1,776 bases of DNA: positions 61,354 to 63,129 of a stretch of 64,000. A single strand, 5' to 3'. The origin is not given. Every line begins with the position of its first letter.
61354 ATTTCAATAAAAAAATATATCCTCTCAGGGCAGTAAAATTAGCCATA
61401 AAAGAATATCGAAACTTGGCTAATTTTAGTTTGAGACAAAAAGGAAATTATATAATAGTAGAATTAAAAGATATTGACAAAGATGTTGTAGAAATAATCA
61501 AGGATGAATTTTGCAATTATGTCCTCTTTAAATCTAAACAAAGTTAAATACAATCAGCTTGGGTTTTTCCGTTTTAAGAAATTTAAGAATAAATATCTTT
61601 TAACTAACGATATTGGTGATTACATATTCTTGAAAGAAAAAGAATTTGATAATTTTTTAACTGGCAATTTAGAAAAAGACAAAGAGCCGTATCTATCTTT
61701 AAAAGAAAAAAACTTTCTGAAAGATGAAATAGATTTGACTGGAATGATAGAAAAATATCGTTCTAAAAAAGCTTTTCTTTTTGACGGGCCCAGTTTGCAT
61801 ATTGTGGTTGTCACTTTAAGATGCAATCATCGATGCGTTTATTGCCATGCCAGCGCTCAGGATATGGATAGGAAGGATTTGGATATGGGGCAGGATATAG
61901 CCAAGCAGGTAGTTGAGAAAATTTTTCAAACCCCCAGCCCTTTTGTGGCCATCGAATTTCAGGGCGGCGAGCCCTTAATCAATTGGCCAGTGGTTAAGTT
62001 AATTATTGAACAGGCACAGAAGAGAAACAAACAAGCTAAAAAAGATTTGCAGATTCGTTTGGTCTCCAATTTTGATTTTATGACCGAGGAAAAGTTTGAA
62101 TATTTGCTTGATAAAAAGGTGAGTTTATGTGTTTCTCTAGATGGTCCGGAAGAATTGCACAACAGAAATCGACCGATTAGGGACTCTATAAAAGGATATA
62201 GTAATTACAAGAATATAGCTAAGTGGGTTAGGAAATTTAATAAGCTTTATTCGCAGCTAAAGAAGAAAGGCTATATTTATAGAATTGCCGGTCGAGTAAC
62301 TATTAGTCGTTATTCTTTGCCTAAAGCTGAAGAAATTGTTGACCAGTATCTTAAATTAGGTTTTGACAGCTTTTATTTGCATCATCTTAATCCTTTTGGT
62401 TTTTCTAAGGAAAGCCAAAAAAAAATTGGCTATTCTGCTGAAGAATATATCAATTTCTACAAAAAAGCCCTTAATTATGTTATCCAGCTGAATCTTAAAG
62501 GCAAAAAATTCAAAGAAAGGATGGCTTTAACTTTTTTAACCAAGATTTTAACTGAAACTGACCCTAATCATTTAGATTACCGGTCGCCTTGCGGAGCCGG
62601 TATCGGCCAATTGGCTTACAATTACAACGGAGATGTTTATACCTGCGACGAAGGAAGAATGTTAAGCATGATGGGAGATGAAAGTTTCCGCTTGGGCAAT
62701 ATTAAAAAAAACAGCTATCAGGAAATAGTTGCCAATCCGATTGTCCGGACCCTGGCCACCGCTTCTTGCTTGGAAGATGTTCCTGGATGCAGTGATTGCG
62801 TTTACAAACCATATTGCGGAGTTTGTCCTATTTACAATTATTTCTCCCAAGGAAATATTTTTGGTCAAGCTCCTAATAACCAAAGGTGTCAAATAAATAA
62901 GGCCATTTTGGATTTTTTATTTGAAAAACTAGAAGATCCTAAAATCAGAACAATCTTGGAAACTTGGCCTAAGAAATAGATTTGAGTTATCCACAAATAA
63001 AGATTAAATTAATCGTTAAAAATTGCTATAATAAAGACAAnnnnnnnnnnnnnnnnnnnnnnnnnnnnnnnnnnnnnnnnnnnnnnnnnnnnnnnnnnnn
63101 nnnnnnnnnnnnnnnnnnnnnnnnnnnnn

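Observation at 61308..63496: Radical-SAM/SPASM enzyme adjacent to a Ser-His-Gly tandem-repeat precursor peptide (His-Xaa-Ser-type RiPP-like locus)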

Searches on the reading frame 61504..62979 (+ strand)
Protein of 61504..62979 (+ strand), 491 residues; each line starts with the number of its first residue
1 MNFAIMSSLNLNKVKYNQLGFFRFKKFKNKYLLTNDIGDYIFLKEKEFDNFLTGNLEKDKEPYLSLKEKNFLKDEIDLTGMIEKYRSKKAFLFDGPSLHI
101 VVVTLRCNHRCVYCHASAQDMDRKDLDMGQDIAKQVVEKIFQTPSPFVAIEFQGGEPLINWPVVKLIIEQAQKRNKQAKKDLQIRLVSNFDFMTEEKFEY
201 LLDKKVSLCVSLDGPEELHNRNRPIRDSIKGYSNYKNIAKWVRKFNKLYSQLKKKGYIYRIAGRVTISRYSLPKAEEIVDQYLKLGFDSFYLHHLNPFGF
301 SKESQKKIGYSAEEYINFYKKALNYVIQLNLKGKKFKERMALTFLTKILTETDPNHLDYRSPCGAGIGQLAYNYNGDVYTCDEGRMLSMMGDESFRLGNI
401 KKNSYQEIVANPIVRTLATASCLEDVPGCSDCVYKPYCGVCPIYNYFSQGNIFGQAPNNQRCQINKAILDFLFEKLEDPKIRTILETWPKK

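Call 3: search_protein_families(library=ncbifam, proteins=[window:61504-62979:+], max_evalue=0.1)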
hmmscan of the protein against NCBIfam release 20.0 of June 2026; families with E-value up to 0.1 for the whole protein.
window:61504-62979:+ (491 aa): 73 families (the best 25 are shown)
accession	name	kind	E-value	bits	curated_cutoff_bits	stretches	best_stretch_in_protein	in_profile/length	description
TIGR03978.1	rSAM_paired_1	equivalog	3.9e-163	543.5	370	1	21-488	3-465/466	His-Xaa-Ser system radical SAM maturase HxsB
NF047865.1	rSAM_PapB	equivalog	1.4e-34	119.8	340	1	101-452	7-327/330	PapB family radical SAM/SPASM ranthipeptide maturase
TIGR04064.1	rSAM_nif11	equivalog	1.1e-33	116.7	518.7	1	101-467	82-424/459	nif11-like peptide radical SAM maturase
TIGR03974.1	rSAM_six_Cys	equivalog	5.7e-31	107.9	425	1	56-466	59-439/451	thioether cross-link-forming SCIFF peptide maturase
NF040492.1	not_ScfB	exception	9.7e-30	103.8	855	1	103-467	101-439/450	ScfB-related radical SAM/SPASM orphan maturase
TIGR04068.1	rSAM_ocin_clost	equivalog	5.3e-29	101.4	500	1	57-463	44-440/462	Cys-rich peptide radical SAM maturase CcpM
TIGR03906.1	quino_hemo_SAM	equivalog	1.6e-28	99.6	453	1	101-474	98-445/467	quinohemoprotein amine dehydrogenase maturation protein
NF038107.1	rSAM_NF038107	equivalog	2.8e-23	82.4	600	1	25-477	11-436/444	Cys-every-fifth radical SAM/SPASM peptide maturase CefB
TIGR03942.1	sulfatase_rSAM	equivalog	4.2e-22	78.7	349.45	1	102-464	6-345/363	anaerobic sulfatase maturase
TIGR04163.1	rSAM_cobopep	equivalog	2.9e-20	72.4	375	1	101-451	68-397/428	peptide-modifying radical SAM enzyme CbpB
TIGR04083.1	rSAM_pep_methan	hypoth_equivalog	8.1e-19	67.7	300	1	101-476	4-343/376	TIGR04083 family peptide-modifying radical SAM enzyme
NF035951.1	rSAM_RumMC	equivalog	1.4e-18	66.9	720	1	100-248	115-262/510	RumMC family radical SAM sactipeptide maturase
TIGR04115.1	rSAM_Cxxx_rpt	equivalog_domain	3.6e-18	66.2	350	1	102-467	7-351/359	radical SAM peptide maturase, CXXX-repeat target family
TIGR04280.1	geopep_mat_rSAM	hypoth_equivalog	1e-17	64.3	400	1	99-244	86-229/428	geopeptide radical SAM maturase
NF041298.1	rSAM_mat_DynA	equivalog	1.6e-17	63.5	450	1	100-447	4-327/356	dynobactin maturation radical SAM/SPASM protein DynA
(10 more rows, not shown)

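Call 4: search_protein_families(library=pfam, proteins=[window:61504-62979:+], max_evalue=0.1)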
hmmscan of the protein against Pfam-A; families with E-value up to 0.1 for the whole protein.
window:61504-62979:+ (491 aa): 3 families
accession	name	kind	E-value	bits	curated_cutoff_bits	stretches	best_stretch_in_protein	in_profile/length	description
PF04055.27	Radical_SAM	-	1e-14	55.5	29.5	1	101-244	1-138/166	Radical SAM superfamily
PF13353.11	Fer4_12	-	6.2e-09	36.7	22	1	94-234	2-133/137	4Fe-4S single cluster domain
PF13186.11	SPASM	-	3e-07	31.1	21.5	1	363-432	1-66/67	Iron-sulfur cluster-binding domain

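Call 17: find_encoding_contigs(protein=window:61504-62979:+, flank=10000, max_places=4)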
Protein window:61504-62979:+ (491 aa): 6 contigs read that carry it; 2 places shown.
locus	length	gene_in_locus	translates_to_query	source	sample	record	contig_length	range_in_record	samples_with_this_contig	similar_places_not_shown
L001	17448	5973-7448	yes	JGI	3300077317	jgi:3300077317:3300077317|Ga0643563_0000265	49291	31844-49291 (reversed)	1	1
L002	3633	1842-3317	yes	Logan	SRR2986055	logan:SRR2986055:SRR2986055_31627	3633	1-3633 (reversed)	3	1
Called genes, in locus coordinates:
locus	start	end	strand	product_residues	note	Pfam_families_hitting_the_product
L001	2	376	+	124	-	?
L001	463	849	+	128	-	PF00072:Response_reg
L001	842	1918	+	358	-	PF00437:T2SSE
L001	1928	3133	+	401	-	PF28597:T2SSF_N (faint), PF00482:T2SSF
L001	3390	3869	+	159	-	PF07963:N_methyl, PF08334:T2SSG (faint)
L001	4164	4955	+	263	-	PF06750:A24_N_bact, PF01478:Peptidase_A24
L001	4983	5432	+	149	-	-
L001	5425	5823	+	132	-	PF27806:HxsD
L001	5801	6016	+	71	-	-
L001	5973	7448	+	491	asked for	PF13353:Fer4_12, PF04055:Radical_SAM, PF13186:SPASM (weak)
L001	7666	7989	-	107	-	-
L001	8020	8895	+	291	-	-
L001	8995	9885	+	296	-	PF13847:Methyltransf_31 (faint)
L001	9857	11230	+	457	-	PF02310:B12-binding, PF04055:Radical_SAM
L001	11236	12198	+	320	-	-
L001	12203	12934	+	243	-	PF13489:Methyltransf_23, PF13847:Methyltransf_31 (weak), PF08241:Methyltransf_11, PF08242:Methyltransf_12, PF13649:Methyltransf_25 (weak)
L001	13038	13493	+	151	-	-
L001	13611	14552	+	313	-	PF04055:Radical_SAM, PF13353:Fer4_12 (weak)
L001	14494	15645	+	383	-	PF04055:Radical_SAM, PF13186:SPASM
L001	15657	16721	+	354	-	PF13439:Glyco_transf_4 (weak), PF00534:Glycos_transf_1, PF13692:Glyco_trans_1_4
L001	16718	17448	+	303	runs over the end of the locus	PF04055:Radical_SAM, PF13186:SPASM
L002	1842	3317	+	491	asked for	PF13353:Fer4_12, PF04055:Radical_SAM, PF13186:SPASM (weak)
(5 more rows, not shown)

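Call 19: search_protein_families(library=ncbifam, proteins=[L001:8020-8895:+, L001:8995-9885:+, L001:9857-11230:+, L001:11236-12198:+, L001:12203-12934:+, L001:13038-13493:+, L001:13611-14552:+, L001:14494-15645:+, L001:15657-16721:+, L001:16718-17446:+], max_evalue=0.001)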
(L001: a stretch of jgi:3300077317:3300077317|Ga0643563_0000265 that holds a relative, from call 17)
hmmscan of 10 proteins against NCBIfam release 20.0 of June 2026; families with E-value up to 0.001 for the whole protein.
L001:8020-8895:+ (291 aa): 0 families

L001:8995-9885:+ (296 aa): 2 families
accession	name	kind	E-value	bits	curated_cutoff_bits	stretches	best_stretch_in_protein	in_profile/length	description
NF043040.1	corrin_prot_MT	hypoth_equivalog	3.8e-06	26.5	180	1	66-154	57-147/216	corrinoid protein-associated methyltransferase CpaM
NF001241.0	PRK00216.1-2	equivalog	0.00097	18.8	327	0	66-154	67-147/231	demethylmenaquinone methyltransferase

L001:9857-11230:+ (457 aa): 18 families
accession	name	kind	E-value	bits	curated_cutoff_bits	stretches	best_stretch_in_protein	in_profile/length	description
TIGR04479.1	bcpD_PhpK_rSAM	subfamily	5.2e-21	74.6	600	1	27-372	65-410/504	PhpK family radical SAM P-methyltransferase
TIGR03471.1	HpnJ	equivalog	6.4e-20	71.5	577.6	1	66-373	59-367/472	hopanoid biosynthesis associated radical SAM protein HpnJ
TIGR03975.1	rSAM_ocin_1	subfamily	6.6e-19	67.8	281.85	1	65-373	119-432/606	RiPP maturation radical SAM C-methyltransferase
TIGR02026.1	BchE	equivalog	3.1e-18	65.9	481.35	1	11-368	1-362/497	magnesium-protoporphyrin IX monomethyl ester anaerobic oxidative cyclase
TIGR04014.1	B12_SAM_MJ_0865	equivalog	1.3e-17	63.8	360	1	89-371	56-336/434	methyl-coenzyme M reductase glutamine C-methyltransferase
TIGR04072.2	rSAM_ladder_B12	equivalog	5.6e-17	61.5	360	1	90-373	86-351/443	lipid biosynthesis B12-binding/radical SAM protein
NF050148.1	rSAM_ApyD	equivalog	4.7e-16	58.3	750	1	67-400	67-392/645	RiPP biosynthesis radical SAM protein ApyD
TIGR04367.1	HpnR_B12_rSAM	equivalog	2.1e-15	56.2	650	1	29-363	17-344/490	hopanoid C-3 methylase HpnR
NF038361.1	rSAM_Sden_1168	equivalog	6.6e-15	54.7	575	1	25-370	76-450/560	Sden_1168 family B12-binding radical SAM P-methyltransferase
TIGR04013.1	B12_SAM_MJ_1487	hypoth_equivalog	9.3e-14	51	251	1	298-373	259-335/382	TIGR04013 family B12-binding domain/radical SAM domain-containing protein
TIGR04190.1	B12_SAM_Ta0216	equivalog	1.4e-10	40.4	500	1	34-382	37-405/554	TIGR04190 family B12-binding domain/radical SAM domain protein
TIGR04385.1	B12_rSAM_cofa1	equivalog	1.8e-10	40.6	450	1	131-385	123-378/438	B12 lower ligand biosynthesis radical SAM protein BzaD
NF033070.1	rSAM_AprD4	equivalog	1.9e-06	27.1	500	1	286-372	280-367/456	AprD4 family radical SAM diol-dehydratase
NF040542.1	rSAM_RCCLKC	equivalog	5e-06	25.9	450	1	274-364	251-343/423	arsinothricin biosynthesis radical SAM protein ArsL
NF045585.1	rSAM_slr0320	equivalog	1.1e-05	24.2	775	1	189-385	224-423/511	photosystem II high light acclimation radical SAM protein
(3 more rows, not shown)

L001:11236-12198:+ (320 aa): 0 families

L001:12203-12934:+ (243 aa): 5 families
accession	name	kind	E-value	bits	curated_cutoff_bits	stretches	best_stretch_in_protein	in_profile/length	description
TIGR01983.1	UbiG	equivalog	2.5e-10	40.1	102.95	1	81-195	45-162/228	bifunctional 2-polyprenyl-6-hydroxyphenol methylase/3-demethylubiquinol 3-O-methyltransferase UbiG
NF045667.1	MTase_DVU1556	equivalog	1.2e-07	31.4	155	1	84-221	15-163/213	DVU_1556 family methyltransferase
TIGR02072.1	BioC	equivalog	3.1e-06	27.2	184.95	1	83-223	27-176/244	malonyl-ACP O-methyltransferase BioC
TIGR04345.1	ovoA_Cterm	equivalog_domain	1.3e-05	24.9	170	1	148-187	133-172/242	putative 4-mercaptohistidine N1-methyltransferase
NF011650.0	PRK15068.1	equivalog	0.00036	19.5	209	0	90-197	121-240/324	tRNA 5-methoxyuridine(34)/uridine 5-oxyacetic acid(34) synthase CmoB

L001:13038-13493:+ (151 aa): 1 family
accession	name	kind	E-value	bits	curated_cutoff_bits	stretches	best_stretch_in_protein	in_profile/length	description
TIGR02246.1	TIGR02246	subfamily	9.7e-06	25.6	33.95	1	34-98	2-66/128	SgcJ/EcaC family oxidoreductase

L001:13611-14552:+ (313 aa): 47 families (the best 25 are shown)
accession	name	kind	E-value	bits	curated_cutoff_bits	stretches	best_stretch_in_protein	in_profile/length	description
NF045702.1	rSAM_GDGT_ether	equivalog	4.1e-13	48.8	450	1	1-86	87-176/486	tetraether lipid synthase Tes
TIGR02668.1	moaA_archaeal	equivalog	8.4e-13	48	325.25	1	4-95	14-106/303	GTP 3',8-cyclase MoaA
NF038283.1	viperin_w_prok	equivalog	1.4e-12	47.4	180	1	2-88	4-97/281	viperin family antiviral radical SAM protein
TIGR04317.1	W_rSAM_matur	equivalog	1.4e-12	47.4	380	1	5-128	9-137/349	tungsten cofactor oxidoreductase radical SAM maturase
NF001199.0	PRK00164.2-1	equivalog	1.7e-11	43.8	231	1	4-95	16-108/308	GTP 3',8-cyclase MoaA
NF045646.2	rSAM_Se_TrsS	equivalog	7.2e-11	41.3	490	1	5-92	91-179/441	radical SAM (seleno)protein TrsS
TIGR02495.1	NrdG2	equivalog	8.3e-11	41.6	131.15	1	2-96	18-112/193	anaerobic ribonucleoside-triphosphate reductase activating protein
TIGR02666.1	moaA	equivalog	1.3e-10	40.8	284.05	1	5-85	15-102/336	GTP 3',8-cyclase MoaA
TIGR04347.1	pseudo_SAM_Halo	equivalog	2.3e-10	40.3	525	1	6-85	44-123/390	TIGR04347 family pseudo-SAM/SPASM protein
NF047865.1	rSAM_PapB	equivalog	2.3e-10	40.2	340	1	4-257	7-270/330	PapB family radical SAM/SPASM ranthipeptide maturase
NF050035.1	rSAM_WgK_link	exception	5.1e-10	38.9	650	1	3-94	12-105/367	radical SAM/SPASM peptide maturase WgkB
TIGR04133.1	rSAM_w_lipo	hypoth_equivalog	1.3e-09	37.5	425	1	7-92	31-121/350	TIGR04133 family radical SAM/SPASM protein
TIGR03962.1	mycofact_rSAM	equivalog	7.7e-09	35.2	265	1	6-165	18-185/339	mycofactocin radical SAM maturase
TIGR03963.1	rSAM_QueE_Clost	equivalog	9.1e-09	35.3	260.1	1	4-131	23-145/219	putative 7-carboxy-7-deazaguanine synthase QueE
TIGR04055.1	rSAM_NirJ2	equivalog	1.6e-08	34.4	500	1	7-110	7-109/326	putative heme d1 biosynthesis radical SAM protein NirJ2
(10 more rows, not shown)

L001:14494-15645:+ (383 aa): 34 families (the best 25 are shown)
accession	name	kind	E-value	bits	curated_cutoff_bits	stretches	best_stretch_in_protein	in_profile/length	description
TIGR04317.1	W_rSAM_matur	equivalog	3.7e-25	88.8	380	1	46-356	6-317/349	tungsten cofactor oxidoreductase radical SAM maturase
TIGR04321.1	spiroSPASM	subfamily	1.2e-18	67.1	250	2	37-192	224-379/510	spiro-SPASM protein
NF033640.1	N_Twi_rSAM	subfamily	7.3e-18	64.8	170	2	40-275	107-354/398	twitch domain-containing radical SAM protein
TIGR04546.1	rSAM_ahbC_deAc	equivalog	4.9e-16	58.5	650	1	50-252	45-237/390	12,18-didecarboxysiroheme deacetylase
TIGR04055.1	rSAM_NirJ2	equivalog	5e-16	59.1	500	1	52-354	8-296/326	putative heme d1 biosynthesis radical SAM protein NirJ2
TIGR02109.1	PQQ_syn_pqqE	equivalog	1.1e-15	57.4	381.35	1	46-355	9-305/358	pyrroloquinoline quinone biosynthesis protein PqqE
TIGR04545.1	rSAM_ahbD_hemeb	equivalog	3e-15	56.5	500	1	50-338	6-297/339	heme b synthase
TIGR03962.1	mycofact_rSAM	equivalog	4e-15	55.8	265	1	48-344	16-299/339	mycofactocin radical SAM maturase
TIGR04051.1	rSAM_NirJ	equivalog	5.2e-15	55.3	515.45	1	52-239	10-186/354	heme d1 biosynthesis radical SAM protein NirJ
TIGR04054.1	rSAM_NirJ1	equivalog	2.7e-14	52.6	650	1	49-251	41-233/387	putative heme d1 biosynthesis radical SAM protein NirJ1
NF050035.1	rSAM_WgK_link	exception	4.7e-14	52.2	650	1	43-270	8-225/367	radical SAM/SPASM peptide maturase WgkB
TIGR02666.1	moaA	equivalog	1.9e-13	50.1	284.05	1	45-254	11-216/336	GTP 3',8-cyclase MoaA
TIGR04251.1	SCM_rSAM_ScmF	equivalog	4.4e-13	49.4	400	1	51-220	11-172/353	SynChlorMet cassette radical SAM/SPASM protein ScmF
NF045574.1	sacti_mat_StsB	exception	1.3e-12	47.3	625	1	50-353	102-386/466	StsB family radical SAM/SPASM domain sactipeptide maturase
NF001199.0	PRK00164.2-1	equivalog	1.7e-11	43.8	231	1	46-275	14-243/308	GTP 3',8-cyclase MoaA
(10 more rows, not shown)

L001:15657-16721:+ (354 aa): 21 families
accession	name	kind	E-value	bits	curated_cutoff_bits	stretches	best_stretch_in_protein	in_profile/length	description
NF041010.1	glycosy_Agl16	equivalog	9e-20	70.8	575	1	179-337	176-330/352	glycosylation protein Agl16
TIGR03999.1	thiol_BshA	equivalog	1.9e-14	53.4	273.7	1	202-352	223-373/375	N-acetyl-alpha-D-glucosaminyl L-malate synthase BshA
TIGR02149.1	glgA_Coryne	subfamily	3.5e-14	52.7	302.4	1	180-351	202-389/391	glycogen synthase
NF046085.1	XrtY_assoc_Gly1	equivalog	4.8e-12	45.4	400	1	181-352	208-384/387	XrtY-associated glycosyltransferase XYAG1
NF038255.1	exopoly_VpsD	equivalog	6.6e-12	45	300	1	208-352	234-379/381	VpsD family glycosyltransferase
NF047880.1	glyco_SdgA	exception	1.1e-11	44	800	1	150-342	284-475/488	serine-aspartate repeat adhesin O-glycosyltransferase SdgA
NF053787.1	GlcN_PG_synth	equivalog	3.2e-11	42.7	480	1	267-352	271-359/361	N-acetylglucosaminyl phosphatidylglycerol synthase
NF012028.0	PRK15484.1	subfamily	4.3e-11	42.5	618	1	180-342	191-363/380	lipopolysaccharide N-acetylglucosaminyltransferase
NF041876.1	EPS_EpsE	equivalog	1.8e-09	37.4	400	1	236-322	275-360/389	exopolysaccharide biosynthesis GT4 family glycosyltransferase EpsE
TIGR04047.1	MSMEG_0565_glyc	hypoth_equivalog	2.8e-09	36.5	259.85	1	179-349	190-371/373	MSMEG_0565 family glycosyltransferase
TIGR03449.1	mycothiol_MshA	equivalog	6.8e-09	35.1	462.5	1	247-328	294-374/406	D-inositol-3-phosphate glycosyltransferase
NF038295.1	EPS_HpsP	equivalog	5.3e-08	32.3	550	1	181-351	206-386/388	hormogonium polysaccharide biosynthesis glycosyltransferase HpsP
TIGR03088.1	stp2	hypoth_equivalog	8.1e-08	31.7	409.05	1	268-351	283-372/374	TIGR03088 family PEP-CTERM/XrtA system glycosyltransferase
TIGR04157.1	glyco_rSAM_CFB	subfamily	8.4e-08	31.6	400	1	179-312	224-355/406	TIGR04157 family glycosyltransferase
NF050063.1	ProtGlycPglJ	equivalog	2.1e-07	30.5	500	1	163-328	170-335/363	N-acetylgalactosamine-N,N'-diacetylbacillosaminyl-diphospho-undecaprenol 4-alpha-N-acetylgalactosaminyltransferase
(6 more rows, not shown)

L001:16718-17446:+ (243 aa): 37 families (the best 25 are shown)
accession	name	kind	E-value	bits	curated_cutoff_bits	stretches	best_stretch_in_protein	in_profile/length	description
TIGR04317.1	W_rSAM_matur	equivalog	9.1e-32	110.5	380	1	6-241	3-255/349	tungsten cofactor oxidoreductase radical SAM maturase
TIGR04311.1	rSAM_Geo_metal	subfamily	1e-20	74.2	400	1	7-185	3-182/423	radical SAM/SPASM family putative metalloenzyme maturase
TIGR04251.1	SCM_rSAM_ScmF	equivalog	1.9e-16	60.4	400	1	13-191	10-183/353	SynChlorMet cassette radical SAM/SPASM protein ScmF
TIGR02666.1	moaA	equivalog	4.9e-14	52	284.05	1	4-217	7-221/336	GTP 3',8-cyclase MoaA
TIGR04054.1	rSAM_NirJ1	equivalog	6.9e-14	51.2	650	1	13-183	42-203/387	putative heme d1 biosynthesis radical SAM protein NirJ1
TIGR04545.1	rSAM_ahbD_hemeb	equivalog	9.9e-14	51.5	500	1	12-204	5-190/339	heme b synthase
TIGR04321.1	spiroSPASM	subfamily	2.3e-13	49.7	250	1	10-185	234-413/510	spiro-SPASM protein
NF001199.0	PRK00164.2-1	equivalog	4.9e-13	48.9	231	1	3-212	8-213/308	GTP 3',8-cyclase MoaA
NF050035.1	rSAM_WgK_link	exception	5.1e-13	48.7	650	1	11-209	13-203/367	radical SAM/SPASM peptide maturase WgkB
NF033640.1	N_Twi_rSAM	subfamily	3.6e-12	46.1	170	1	7-200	111-317/398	twitch domain-containing radical SAM protein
TIGR04055.1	rSAM_NirJ2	equivalog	9.1e-12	45.1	500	1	13-182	6-166/326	putative heme d1 biosynthesis radical SAM protein NirJ2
TIGR03962.1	mycofact_rSAM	equivalog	1.5e-11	44.1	265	1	11-212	16-208/339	mycofactocin radical SAM maturase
TIGR03470.1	HpnH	equivalog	1.5e-11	43.9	225.05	1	2-214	23-224/318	adenosyl-hopene transferase HpnH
TIGR04347.1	pseudo_SAM_Halo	equivalog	3.7e-11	42.9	525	1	12-197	43-219/390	TIGR04347 family pseudo-SAM/SPASM protein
TIGR04053.2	TIGR04053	equivalog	2.4e-10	40.2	395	1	10-187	11-183/366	TIGR04053 family radical SAM/SPASM domain-containing protein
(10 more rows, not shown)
